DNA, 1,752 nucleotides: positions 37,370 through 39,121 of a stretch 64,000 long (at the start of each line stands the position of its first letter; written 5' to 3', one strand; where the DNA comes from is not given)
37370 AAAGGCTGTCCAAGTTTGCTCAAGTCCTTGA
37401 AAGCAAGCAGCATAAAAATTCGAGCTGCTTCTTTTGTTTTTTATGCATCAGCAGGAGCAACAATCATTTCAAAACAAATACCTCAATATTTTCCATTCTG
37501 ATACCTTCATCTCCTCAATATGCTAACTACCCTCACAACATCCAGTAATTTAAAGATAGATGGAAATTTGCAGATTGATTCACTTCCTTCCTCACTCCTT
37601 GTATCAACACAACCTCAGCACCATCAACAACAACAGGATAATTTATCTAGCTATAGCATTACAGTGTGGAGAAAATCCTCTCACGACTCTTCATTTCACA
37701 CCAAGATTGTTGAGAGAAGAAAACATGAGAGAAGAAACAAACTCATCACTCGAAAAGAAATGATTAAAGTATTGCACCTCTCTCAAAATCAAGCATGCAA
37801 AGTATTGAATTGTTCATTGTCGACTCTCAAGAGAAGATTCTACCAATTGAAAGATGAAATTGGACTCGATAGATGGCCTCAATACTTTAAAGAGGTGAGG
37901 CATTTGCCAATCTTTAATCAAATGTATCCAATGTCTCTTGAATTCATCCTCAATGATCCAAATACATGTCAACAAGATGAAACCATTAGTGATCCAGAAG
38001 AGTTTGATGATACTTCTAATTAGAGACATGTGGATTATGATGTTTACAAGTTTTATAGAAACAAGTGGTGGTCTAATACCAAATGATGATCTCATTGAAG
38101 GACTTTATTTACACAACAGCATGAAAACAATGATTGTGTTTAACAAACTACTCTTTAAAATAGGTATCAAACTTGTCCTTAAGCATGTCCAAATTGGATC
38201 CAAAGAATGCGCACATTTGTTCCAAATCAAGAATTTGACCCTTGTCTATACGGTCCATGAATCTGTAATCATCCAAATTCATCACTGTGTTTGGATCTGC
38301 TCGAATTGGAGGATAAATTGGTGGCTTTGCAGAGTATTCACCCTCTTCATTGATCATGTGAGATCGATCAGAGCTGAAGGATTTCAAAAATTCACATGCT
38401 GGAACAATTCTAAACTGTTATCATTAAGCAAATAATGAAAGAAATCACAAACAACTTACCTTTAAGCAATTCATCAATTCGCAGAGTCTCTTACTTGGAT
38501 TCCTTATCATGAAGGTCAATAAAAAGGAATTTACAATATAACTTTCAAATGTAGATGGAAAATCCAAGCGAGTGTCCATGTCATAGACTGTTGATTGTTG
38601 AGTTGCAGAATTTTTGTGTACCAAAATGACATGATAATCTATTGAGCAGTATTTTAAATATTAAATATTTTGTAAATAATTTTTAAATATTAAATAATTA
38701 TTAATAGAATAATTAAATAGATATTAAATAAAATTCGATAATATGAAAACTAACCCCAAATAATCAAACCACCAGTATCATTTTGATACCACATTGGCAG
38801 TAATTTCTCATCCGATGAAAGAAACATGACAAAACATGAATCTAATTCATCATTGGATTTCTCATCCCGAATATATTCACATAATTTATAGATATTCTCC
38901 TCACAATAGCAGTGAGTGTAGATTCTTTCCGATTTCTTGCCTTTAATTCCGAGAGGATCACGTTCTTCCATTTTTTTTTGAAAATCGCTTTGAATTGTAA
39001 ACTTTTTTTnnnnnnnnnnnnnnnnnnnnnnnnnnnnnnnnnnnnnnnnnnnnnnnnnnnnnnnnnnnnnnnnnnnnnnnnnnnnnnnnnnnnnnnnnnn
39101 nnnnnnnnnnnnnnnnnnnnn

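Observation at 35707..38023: Tandem pair of RWP-RK domain genes, each preceded by a long ORF-free upstream region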

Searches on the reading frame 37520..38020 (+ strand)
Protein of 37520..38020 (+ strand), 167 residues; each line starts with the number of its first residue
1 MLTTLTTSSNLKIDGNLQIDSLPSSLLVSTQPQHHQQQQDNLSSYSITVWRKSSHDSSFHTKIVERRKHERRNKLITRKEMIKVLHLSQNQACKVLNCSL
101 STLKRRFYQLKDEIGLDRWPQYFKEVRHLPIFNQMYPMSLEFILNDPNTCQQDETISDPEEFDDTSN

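Call 3: search_protein_families(library=pfam, proteins=[window:37520-38020:+], max_evalue=1)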
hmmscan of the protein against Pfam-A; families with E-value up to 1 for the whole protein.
window:37520-38020:+ (167 aa): 3 families
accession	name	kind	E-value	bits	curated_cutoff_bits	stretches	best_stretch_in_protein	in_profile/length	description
PF02042.20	RWP-RK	-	4.2e-08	33.4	29.3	1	76-121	2-43/49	RWP-RK domain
PF20432.4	Xre-like-HTH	-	0.066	14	25.8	1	83-105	20-42/63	Antitoxin Xre-like helix-turn-helix domain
PF08281.18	Sigma70_r4_2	-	0.13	12.4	25.7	1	81-109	21-49/54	Sigma-70, region 4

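Call 14: find_encoding_contigs(protein=window:37520-38020:+, flank=10000, max_places=4)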
Protein window:37520-38020:+ (167 aa): no gene with exactly this product is on record in the collection.

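Call 25: find_homologous_proteins(query=window:37520-38020:+, max_evalue=0.01)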
Query window:37520-38020:+ (167 aa): 12 proteins with E <= 0.01 among 25 candidates.
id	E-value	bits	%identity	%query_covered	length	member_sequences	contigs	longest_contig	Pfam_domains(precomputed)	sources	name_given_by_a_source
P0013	5.7e-106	369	100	100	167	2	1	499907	PF02042.22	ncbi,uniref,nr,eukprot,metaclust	ncbi:predicted protein [Naegleria gruberi]|uniref:Predicted protein n=1 Tax=Naegleria gruberi TaxID=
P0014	1.1e-30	124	46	75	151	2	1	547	PF02042.22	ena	-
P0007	2.6e-30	123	71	47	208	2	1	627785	PF02042.22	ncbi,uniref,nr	ncbi:hypothetical protein FDP41_006133 [Naegleria fowleri]|uniref:Uncharacterized protein n=1 Tax=Na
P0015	7.0e-30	122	64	53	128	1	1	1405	-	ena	-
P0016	5.2e-29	119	52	66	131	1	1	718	-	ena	-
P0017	1.4e-27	114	59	58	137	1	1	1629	PF02042.22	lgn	-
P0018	3.0e-26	110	68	44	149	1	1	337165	PF02042.22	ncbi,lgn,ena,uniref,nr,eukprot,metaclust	ncbi:predicted protein [Naegleria gruberi]|uniref:Predicted protein n=1 Tax=Naegleria gruberi TaxID=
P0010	4.9e-25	106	66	44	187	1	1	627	PF02042.22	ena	-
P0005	7.3e-25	106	57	47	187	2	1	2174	PF02042.22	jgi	-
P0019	1.8e-24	104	61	46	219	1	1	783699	-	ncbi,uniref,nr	ncbi:hypothetical protein C9374_012659 [Naegleria lovaniensis]|uniref:RWP-RK domain-containing prote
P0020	1.8e-23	101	57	46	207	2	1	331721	-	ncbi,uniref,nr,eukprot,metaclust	ncbi:predicted protein [Naegleria gruberi]|uniref:Predicted protein n=1 Tax=Naegleria gruberi TaxID=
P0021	1.1e-15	76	74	28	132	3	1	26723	-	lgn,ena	-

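Call 60: find_encoding_contigs(protein=P0018, flank=10000, max_places=1)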
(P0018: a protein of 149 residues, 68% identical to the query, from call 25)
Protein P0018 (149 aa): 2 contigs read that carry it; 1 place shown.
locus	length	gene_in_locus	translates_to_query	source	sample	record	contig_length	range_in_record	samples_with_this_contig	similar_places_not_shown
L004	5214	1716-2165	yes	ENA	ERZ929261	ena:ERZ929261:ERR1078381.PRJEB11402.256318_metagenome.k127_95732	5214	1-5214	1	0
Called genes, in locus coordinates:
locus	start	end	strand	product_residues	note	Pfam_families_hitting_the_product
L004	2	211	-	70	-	?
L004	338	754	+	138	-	-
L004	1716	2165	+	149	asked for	PF02042:RWP-RK (weak)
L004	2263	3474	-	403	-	-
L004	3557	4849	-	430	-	PF03291:mRNA_G-N7_MeTrfase, PF13489:Methyltransf_23, PF08241:Methyltransf_11, PF08242:Methyltransf_12, PF13649:Methyltransf_25, PF13847:Methyltransf_31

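Call 61: find_encoding_contigs(protein=P0020, flank=6000, max_places=1)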
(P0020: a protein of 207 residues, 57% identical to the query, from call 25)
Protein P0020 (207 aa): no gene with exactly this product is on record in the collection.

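Call 73: predict_structure(alignment_id=A3)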
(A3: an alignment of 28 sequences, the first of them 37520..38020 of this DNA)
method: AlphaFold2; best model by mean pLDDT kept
length: 167 residues; sequences in the alignment: 28
mean_pLDDT: 73.2   pTM: 0.50
mean pLDDT of the five models: 73.2, 71.3, 70.9, 70.7, 70.4
residues with pLDDT >= 90: 55; 70-90: 28; 50-70: 72; < 50: 12
segments of 3 or more residues with pLDDT < 50: none
pLDDT, mean of each block of 10 residues (from residue 1): 52 59 51 55 66 64 72 85 95 95 96 94 91 84 68 56 55
secondary structure, 60 per line:
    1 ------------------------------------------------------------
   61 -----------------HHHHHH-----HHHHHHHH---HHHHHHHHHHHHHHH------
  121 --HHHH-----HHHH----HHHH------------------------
elements in order: H78-83 H89-96 H100-114 H123-126 H132-135 H140-143

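Call 76: search_protein_families(library=pfam, alignment_id=A3, max_evalue=0.001)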
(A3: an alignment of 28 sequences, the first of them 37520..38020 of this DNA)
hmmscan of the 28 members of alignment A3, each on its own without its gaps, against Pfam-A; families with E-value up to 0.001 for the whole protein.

A. member 1, window:37520-38020:+ (167 aa): 1 family
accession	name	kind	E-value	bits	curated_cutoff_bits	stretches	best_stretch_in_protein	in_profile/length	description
PF02042.20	RWP-RK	-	4.2e-08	33.4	29.3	1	76-121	2-43/49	RWP-RK domain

B. families by the number of members that match (of 28 scanned): 2 families
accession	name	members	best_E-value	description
PF02042.20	RWP-RK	27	1.8e-08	RWP-RK domain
PF08281.18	Sigma70_r4_2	1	0.0008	Sigma-70, region 4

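Call 77: fold_search(model_id=the predicted structure, library=pdb)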
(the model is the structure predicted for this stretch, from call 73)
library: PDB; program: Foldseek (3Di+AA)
matches with E <= 10: 606; with E <= 0.001: 0
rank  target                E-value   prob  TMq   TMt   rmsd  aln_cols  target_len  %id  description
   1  6kju_B                1.3e-01  0.92  0.28  0.21   5.1        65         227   15  Huge conformation shift of Vibrio cholerae VqmA dimer in the absence of target DNA provides insight into DNA-binding m (released 2019-11-13)
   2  6kju_A                2.0e-01  0.84  0.26  0.21   5.2        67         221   18  Huge conformation shift of Vibrio cholerae VqmA dimer in the absence of target DNA provides insight into DNA-binding m (released 2019-11-13)
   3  6ugl_A                2.1e-01  0.77  0.27  0.21   5.2        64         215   14  Vibrio cholerae quorum-sensing receptor VqmA bound to its autoinducer ligand DPO (released 2020-01-29)
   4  1fse_A                2.6e-01  0.75  0.26  0.53   4.4        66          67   15  CRYSTAL STRUCTURE OF THE BACILLUS SUBTILIS REGULATORY PROTEIN GERE (released 2001-03-21)
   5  7dwm_B                3.0e-01  0.69  0.28  0.22   5.4        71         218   13  Crystal structure of the phage VqmA-DPO complex (released 2021-05-05)
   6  1zlj_D                3.2e-01  0.91  0.23  0.52   2.5        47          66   21  Crystal Structure of the Mycobacterium tuberculosis Hypoxic Response Regulator DosR C-terminal Domain (released 2006-01-31)
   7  7trv_A                3.2e-01  0.82  0.19  0.34   2.4        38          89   29  Crystal Structure of the DNA-Binding Domain of the LysR family Transcriptional Regulator YfbA from Yersinia pestis (released 2022-02-09)
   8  4yn8                  3.4e-01  0.77  0.24  0.21   4.1        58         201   22  Crystal Structure of Response Regulator ChrA in Heme-Sensing Two Component System (released 2015-08-19)
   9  1fse_D                3.4e-01  0.75  0.23  0.50   4.0        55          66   16  CRYSTAL STRUCTURE OF THE BACILLUS SUBTILIS REGULATORY PROTEIN GERE (released 2001-03-21)
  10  1p4w_MODEL_1_A        3.4e-01  0.63  0.24  0.41   7.0        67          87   19  Solution structure of the DNA-binding domain of the Erwinia amylovora RcsB protein (released 2003-06-17)
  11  7trv_D                3.4e-01  0.60  0.20  0.35   3.7        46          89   26  Crystal Structure of the DNA-Binding Domain of the LysR family Transcriptional Regulator YfbA from Yersinia pestis (released 2022-02-09)
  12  1zlk_A                3.6e-01  0.92  0.23  0.55   2.3        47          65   19  Crystal Structure of the Mycobacterium tuberculosis Hypoxic Response Regulator DosR C-terminal Domain-DNA Complex (released 2006-01-31)
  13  1je8_A                3.8e-01  0.84  0.26  0.58   5.1        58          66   19  Two-Component response regulator NarL/DNA Complex: DNA Bending Found in a High Affinity Site (released 2002-09-27)
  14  4wt0_A                3.8e-01  0.84  0.25  0.56   3.5        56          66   16  Crystal structure of the DNA binding domains of LiaRD191N from E. faecalis (released 2015-05-06)
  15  6ugl_B                3.8e-01  0.77  0.26  0.21   3.5        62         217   16  Vibrio cholerae quorum-sensing receptor VqmA bound to its autoinducer ligand DPO (released 2020-01-29)
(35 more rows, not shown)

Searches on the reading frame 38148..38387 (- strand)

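Call 38: search_protein_families(library=pfam, proteins=[window:38148-38387:-], max_evalue=0.01)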
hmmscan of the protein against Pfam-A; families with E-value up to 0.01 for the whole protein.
window:38148-38387:- (79 aa): 1 family
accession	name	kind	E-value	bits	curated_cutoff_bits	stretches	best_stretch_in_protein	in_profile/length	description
PF09764.15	Nt_Gln_amidase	-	3.2e-13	50.1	27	1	1-62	121-184/184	N-terminal glutamine amidase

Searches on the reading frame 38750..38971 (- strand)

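Call 38: search_protein_families(library=pfam, proteins=[window:38750-38971:-], max_evalue=0.01)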
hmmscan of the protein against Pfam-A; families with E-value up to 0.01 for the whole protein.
window:38750-38971:- (73 aa): 2 families
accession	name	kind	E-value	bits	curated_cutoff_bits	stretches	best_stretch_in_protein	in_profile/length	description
PF09764.15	Nt_Gln_amidase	-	6.1e-15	55.7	27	1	18-72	1-57/184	N-terminal glutamine amidase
PF16441.10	DUF5038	-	0.0061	17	25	1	29-70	52-93/144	Domain of unknown function (DUF5038)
